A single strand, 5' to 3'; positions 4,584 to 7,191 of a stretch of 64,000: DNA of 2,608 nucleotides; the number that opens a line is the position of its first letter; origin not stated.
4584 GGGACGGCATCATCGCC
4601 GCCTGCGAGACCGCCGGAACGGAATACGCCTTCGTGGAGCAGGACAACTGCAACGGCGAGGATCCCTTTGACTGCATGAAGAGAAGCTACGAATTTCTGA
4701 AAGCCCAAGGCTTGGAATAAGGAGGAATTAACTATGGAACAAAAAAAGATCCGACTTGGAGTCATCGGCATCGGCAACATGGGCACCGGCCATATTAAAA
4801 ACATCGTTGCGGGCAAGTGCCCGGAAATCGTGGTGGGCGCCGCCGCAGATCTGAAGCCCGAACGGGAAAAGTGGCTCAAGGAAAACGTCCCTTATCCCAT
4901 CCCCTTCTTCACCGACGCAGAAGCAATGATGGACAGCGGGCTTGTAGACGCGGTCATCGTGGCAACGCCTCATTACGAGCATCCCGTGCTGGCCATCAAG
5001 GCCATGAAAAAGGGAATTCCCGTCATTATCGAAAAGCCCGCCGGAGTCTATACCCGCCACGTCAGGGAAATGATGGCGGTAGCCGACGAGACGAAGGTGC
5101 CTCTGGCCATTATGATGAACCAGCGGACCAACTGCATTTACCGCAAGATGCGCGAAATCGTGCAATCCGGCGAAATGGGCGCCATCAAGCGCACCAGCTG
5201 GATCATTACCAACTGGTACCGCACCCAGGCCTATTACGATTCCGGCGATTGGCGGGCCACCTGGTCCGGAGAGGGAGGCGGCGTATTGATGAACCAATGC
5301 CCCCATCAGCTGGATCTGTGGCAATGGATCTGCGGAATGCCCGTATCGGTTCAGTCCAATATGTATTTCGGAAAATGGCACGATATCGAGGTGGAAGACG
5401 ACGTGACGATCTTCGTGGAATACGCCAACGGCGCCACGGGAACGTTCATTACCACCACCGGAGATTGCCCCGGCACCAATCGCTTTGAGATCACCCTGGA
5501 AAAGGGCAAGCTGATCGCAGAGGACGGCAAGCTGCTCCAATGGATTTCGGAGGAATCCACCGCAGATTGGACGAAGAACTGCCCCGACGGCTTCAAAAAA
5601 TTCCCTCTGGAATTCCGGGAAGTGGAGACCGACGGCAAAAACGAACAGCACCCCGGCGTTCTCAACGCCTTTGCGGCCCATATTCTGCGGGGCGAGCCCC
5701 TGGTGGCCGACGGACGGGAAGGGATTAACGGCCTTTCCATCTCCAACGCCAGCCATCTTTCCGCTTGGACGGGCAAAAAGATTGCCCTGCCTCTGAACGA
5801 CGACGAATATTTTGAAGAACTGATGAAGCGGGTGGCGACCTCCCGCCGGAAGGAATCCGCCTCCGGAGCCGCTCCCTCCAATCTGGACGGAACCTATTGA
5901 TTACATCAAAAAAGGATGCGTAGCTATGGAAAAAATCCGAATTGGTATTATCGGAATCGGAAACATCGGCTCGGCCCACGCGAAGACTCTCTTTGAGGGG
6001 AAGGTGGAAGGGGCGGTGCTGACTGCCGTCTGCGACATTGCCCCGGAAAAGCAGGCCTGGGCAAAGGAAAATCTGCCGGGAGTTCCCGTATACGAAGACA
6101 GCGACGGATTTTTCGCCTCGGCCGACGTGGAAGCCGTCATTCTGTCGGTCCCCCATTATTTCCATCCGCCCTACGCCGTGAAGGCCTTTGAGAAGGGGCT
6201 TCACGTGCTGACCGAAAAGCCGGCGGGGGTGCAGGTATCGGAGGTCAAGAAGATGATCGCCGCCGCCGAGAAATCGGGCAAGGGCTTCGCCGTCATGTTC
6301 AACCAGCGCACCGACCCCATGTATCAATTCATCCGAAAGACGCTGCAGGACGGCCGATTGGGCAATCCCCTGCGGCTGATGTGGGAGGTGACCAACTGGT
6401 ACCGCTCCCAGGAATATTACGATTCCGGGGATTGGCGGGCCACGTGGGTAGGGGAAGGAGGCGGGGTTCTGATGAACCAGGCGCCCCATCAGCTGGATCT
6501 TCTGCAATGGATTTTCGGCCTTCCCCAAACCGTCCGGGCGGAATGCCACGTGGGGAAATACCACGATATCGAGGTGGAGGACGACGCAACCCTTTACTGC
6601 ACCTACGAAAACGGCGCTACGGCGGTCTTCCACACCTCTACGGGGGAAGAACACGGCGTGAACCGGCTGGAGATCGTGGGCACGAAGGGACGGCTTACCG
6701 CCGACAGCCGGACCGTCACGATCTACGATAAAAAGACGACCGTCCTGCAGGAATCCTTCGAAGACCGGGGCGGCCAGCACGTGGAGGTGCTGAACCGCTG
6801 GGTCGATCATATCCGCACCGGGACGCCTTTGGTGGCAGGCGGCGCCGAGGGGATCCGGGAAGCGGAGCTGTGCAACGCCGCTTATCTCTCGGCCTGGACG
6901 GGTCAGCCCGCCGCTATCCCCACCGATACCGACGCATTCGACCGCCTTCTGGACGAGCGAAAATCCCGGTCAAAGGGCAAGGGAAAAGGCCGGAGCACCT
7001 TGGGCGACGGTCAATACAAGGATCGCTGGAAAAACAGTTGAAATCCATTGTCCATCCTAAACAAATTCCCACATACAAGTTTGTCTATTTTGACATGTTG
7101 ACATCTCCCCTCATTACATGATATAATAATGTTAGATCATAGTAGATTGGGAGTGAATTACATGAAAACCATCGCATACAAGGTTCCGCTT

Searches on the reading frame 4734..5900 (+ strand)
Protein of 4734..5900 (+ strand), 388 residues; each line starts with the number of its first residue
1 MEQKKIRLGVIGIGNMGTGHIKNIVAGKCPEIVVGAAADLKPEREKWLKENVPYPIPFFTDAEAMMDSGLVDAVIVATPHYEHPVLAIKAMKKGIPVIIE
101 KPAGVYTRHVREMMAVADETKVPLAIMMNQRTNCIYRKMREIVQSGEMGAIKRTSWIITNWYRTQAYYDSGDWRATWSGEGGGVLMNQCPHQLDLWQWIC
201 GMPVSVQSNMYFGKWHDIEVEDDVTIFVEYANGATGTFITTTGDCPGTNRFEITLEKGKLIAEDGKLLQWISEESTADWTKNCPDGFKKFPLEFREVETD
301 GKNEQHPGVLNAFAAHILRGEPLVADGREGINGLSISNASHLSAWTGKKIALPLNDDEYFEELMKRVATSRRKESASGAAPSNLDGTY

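Call 22: search_protein_families(library=pfam, proteins=[window:4734-5900:+], max_evalue=0.001)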
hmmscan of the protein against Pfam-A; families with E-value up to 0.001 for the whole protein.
window:4734-5900:+ (388 aa): 3 families
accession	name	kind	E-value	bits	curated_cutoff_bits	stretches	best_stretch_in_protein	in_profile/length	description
PF22725.1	GFO_IDH_MocA_C3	-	2.5e-27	95.8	27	1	136-260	1-123/124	GFO/IDH/MocA C-terminal domain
PF01408.29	GFO_IDH_MocA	-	1.2e-17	65.2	24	1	6-124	1-116/120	Oxidoreductase family, NAD-binding Rossmann fold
PF02894.22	GFO_IDH_MocA_C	-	2.2e-17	64.1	22.9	1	140-352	1-218/218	Oxidoreductase family, C-terminal alpha/beta domain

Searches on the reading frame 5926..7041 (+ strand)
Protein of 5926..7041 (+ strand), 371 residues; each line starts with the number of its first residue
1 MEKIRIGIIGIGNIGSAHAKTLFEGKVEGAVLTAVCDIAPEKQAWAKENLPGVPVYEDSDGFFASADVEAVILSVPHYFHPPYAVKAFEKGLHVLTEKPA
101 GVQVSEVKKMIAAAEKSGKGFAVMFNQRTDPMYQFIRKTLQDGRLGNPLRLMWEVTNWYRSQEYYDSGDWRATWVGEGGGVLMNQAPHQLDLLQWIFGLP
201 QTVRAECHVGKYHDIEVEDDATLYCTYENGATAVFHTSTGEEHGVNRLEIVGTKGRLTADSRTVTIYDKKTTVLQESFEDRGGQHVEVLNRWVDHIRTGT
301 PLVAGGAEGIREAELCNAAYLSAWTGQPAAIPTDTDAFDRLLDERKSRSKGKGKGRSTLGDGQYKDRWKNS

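Call 22: search_protein_families(library=pfam, proteins=[window:5926-7041:+], max_evalue=0.001)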
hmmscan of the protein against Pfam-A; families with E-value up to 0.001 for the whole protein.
window:5926-7041:+ (371 aa): 5 families
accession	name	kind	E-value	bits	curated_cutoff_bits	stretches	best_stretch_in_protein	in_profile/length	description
PF22725.1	GFO_IDH_MocA_C3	-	7.3e-29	100.7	27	1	133-257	1-123/124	GFO/IDH/MocA C-terminal domain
PF02894.22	GFO_IDH_MocA_C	-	3.9e-22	79.5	22.9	1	137-330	1-217/218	Oxidoreductase family, C-terminal alpha/beta domain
PF01408.29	GFO_IDH_MocA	-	1.5e-21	77.7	24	1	4-123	1-118/120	Oxidoreductase family, NAD-binding Rossmann fold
PF02629.25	CoA_binding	-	3.7e-06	28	22.3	1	2-92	2-88/97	CoA binding domain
PF03447.22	NAD_binding_3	-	5.8e-05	24.2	24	1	10-121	1-113/116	Homoserine dehydrogenase, NAD binding domain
